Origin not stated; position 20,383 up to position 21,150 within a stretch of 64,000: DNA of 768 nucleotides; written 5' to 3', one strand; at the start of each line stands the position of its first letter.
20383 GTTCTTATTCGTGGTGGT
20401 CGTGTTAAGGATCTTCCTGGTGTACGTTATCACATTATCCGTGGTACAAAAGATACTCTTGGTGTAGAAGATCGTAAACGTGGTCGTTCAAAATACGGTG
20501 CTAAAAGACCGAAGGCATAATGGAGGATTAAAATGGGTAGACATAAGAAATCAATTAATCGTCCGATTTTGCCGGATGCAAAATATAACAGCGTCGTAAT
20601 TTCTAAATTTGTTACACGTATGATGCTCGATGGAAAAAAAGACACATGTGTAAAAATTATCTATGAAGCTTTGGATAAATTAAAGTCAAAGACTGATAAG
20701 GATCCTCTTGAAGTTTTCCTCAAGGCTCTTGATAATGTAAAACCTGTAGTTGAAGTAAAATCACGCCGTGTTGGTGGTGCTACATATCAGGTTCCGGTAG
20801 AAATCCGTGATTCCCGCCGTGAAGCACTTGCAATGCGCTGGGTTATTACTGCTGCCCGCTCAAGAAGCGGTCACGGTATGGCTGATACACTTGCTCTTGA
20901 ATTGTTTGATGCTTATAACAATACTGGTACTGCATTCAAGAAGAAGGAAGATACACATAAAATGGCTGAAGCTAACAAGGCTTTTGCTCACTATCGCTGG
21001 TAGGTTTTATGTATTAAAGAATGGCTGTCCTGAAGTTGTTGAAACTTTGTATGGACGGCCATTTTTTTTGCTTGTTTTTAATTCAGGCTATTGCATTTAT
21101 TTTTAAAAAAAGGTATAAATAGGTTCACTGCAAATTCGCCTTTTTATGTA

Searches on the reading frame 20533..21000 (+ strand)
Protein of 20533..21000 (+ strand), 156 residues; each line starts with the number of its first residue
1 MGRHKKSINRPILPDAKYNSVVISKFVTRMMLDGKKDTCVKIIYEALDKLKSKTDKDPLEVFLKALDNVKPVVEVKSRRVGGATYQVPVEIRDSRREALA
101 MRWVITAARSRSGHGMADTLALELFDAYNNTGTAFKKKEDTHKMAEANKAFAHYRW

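Call 8: find_related_loci(query=window:20533-21000:+, collection=genome_contigs, flank=4000)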
Query window:20533-21000:+ (156 aa) in genome_contigs; peptide patterns used: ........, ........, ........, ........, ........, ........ (x = any residue, [..] = any of these).
600 stretches matched a pattern (row limit reached: there are more); 595 encode a relative of the query (tblastn E <= 1e-3); the best 80 are kept; 80 distinct loci.
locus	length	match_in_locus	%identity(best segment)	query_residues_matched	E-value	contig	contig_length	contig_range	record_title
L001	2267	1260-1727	85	1-156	2e-97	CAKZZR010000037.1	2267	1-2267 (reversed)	MAG TPA_asm: uncultured Treponema sp. isolate ERR1278105_bin.36_CONCOCT_v1.1_MAG genome assembly, contig: ERZ842401.6541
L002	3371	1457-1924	85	1-156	1e-93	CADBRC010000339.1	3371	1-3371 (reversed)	MAG: uncultured Spirochaetaceae bacterium isolate RUG14227 genome assembly, contig: RUG14227_asm_339, whole genome shotg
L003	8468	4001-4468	85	1-156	3e-92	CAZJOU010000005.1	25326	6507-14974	MAG TPA_asm: uncultured Treponema sp. isolate SRP225648_co1_446 genome assembly, contig: NODE_4319_length_25326_cov_11.9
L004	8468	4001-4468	85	1-156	5e-92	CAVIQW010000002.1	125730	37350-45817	Paratractidigestivibacter sp. isolate H07619-L1_cleanbin_000023 genome assembly, contig: Spades_H07619-L1_contig_43, who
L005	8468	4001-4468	86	1-156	5e-92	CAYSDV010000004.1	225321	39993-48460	MAG TPA_asm: uncultured Treponema sp. isolate binchicken_co370_268 genome assembly, contig: NODE_52_length_225321_cov_12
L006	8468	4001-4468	85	1-156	3e-91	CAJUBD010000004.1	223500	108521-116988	MAG TPA_asm: uncultured Treponema sp. isolate MGBC126140 genome assembly, contig: MGBC126140.4, whole genome shotgun seq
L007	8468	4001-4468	83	1-156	3e-91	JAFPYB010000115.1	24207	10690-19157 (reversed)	MAG: Treponema sp. isolate RGIG1579 Goat_Abomasum.Co__c1210485, whole genome shotgun sequence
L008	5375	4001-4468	82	1-156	5e-90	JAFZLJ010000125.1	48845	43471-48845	MAG: Treponema sp. isolate RGIG7872 Water_buffalos_Reticulum-4__c830884, whole genome shotgun sequence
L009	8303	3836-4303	83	1-156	3e-90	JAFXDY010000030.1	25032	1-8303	MAG: Treponema sp. isolate RGIG6328 Sheep_Rectum-3__c159036, whole genome shotgun sequence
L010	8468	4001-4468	83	1-156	3e-90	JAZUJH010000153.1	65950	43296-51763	MAG: Treponema sp. isolate T1900045256_TH20190026.MAGScoT_cleanbin_000012 SGB_5794_k141_1838867, whole genome shotgun se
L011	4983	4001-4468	79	1-156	2e-88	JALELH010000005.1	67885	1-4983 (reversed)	MAG: Spirochaetia bacterium isolate SUG108 k141_1643786, whole genome shotgun sequence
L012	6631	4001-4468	81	1-156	8e-87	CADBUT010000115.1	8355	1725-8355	MAG: uncultured Spirochaetaceae bacterium isolate RUG14308 genome assembly, contig: RUG14308_asm_115, whole genome shotg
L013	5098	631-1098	86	1-156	2e-85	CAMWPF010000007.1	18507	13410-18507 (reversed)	MAG TPA_asm: uncultured Treponema sp. isolate SRR14411302_bin.3_metawrap_v1.3_MAG genome assembly, contig: NODE.128_leng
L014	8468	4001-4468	77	1-156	5e-82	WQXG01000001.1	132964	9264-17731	MAG: Treponema sp. isolate Emb289P3bin141 Ga0123356_10000044, whole genome shotgun sequence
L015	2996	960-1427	74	1-156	5e-82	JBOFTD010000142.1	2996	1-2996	MAG: Treponemataceae bacterium isolate WFFMC_MAG_639 k139_245190_flag=1_multi=4.0000_len=2996, whole genome shotgun sequ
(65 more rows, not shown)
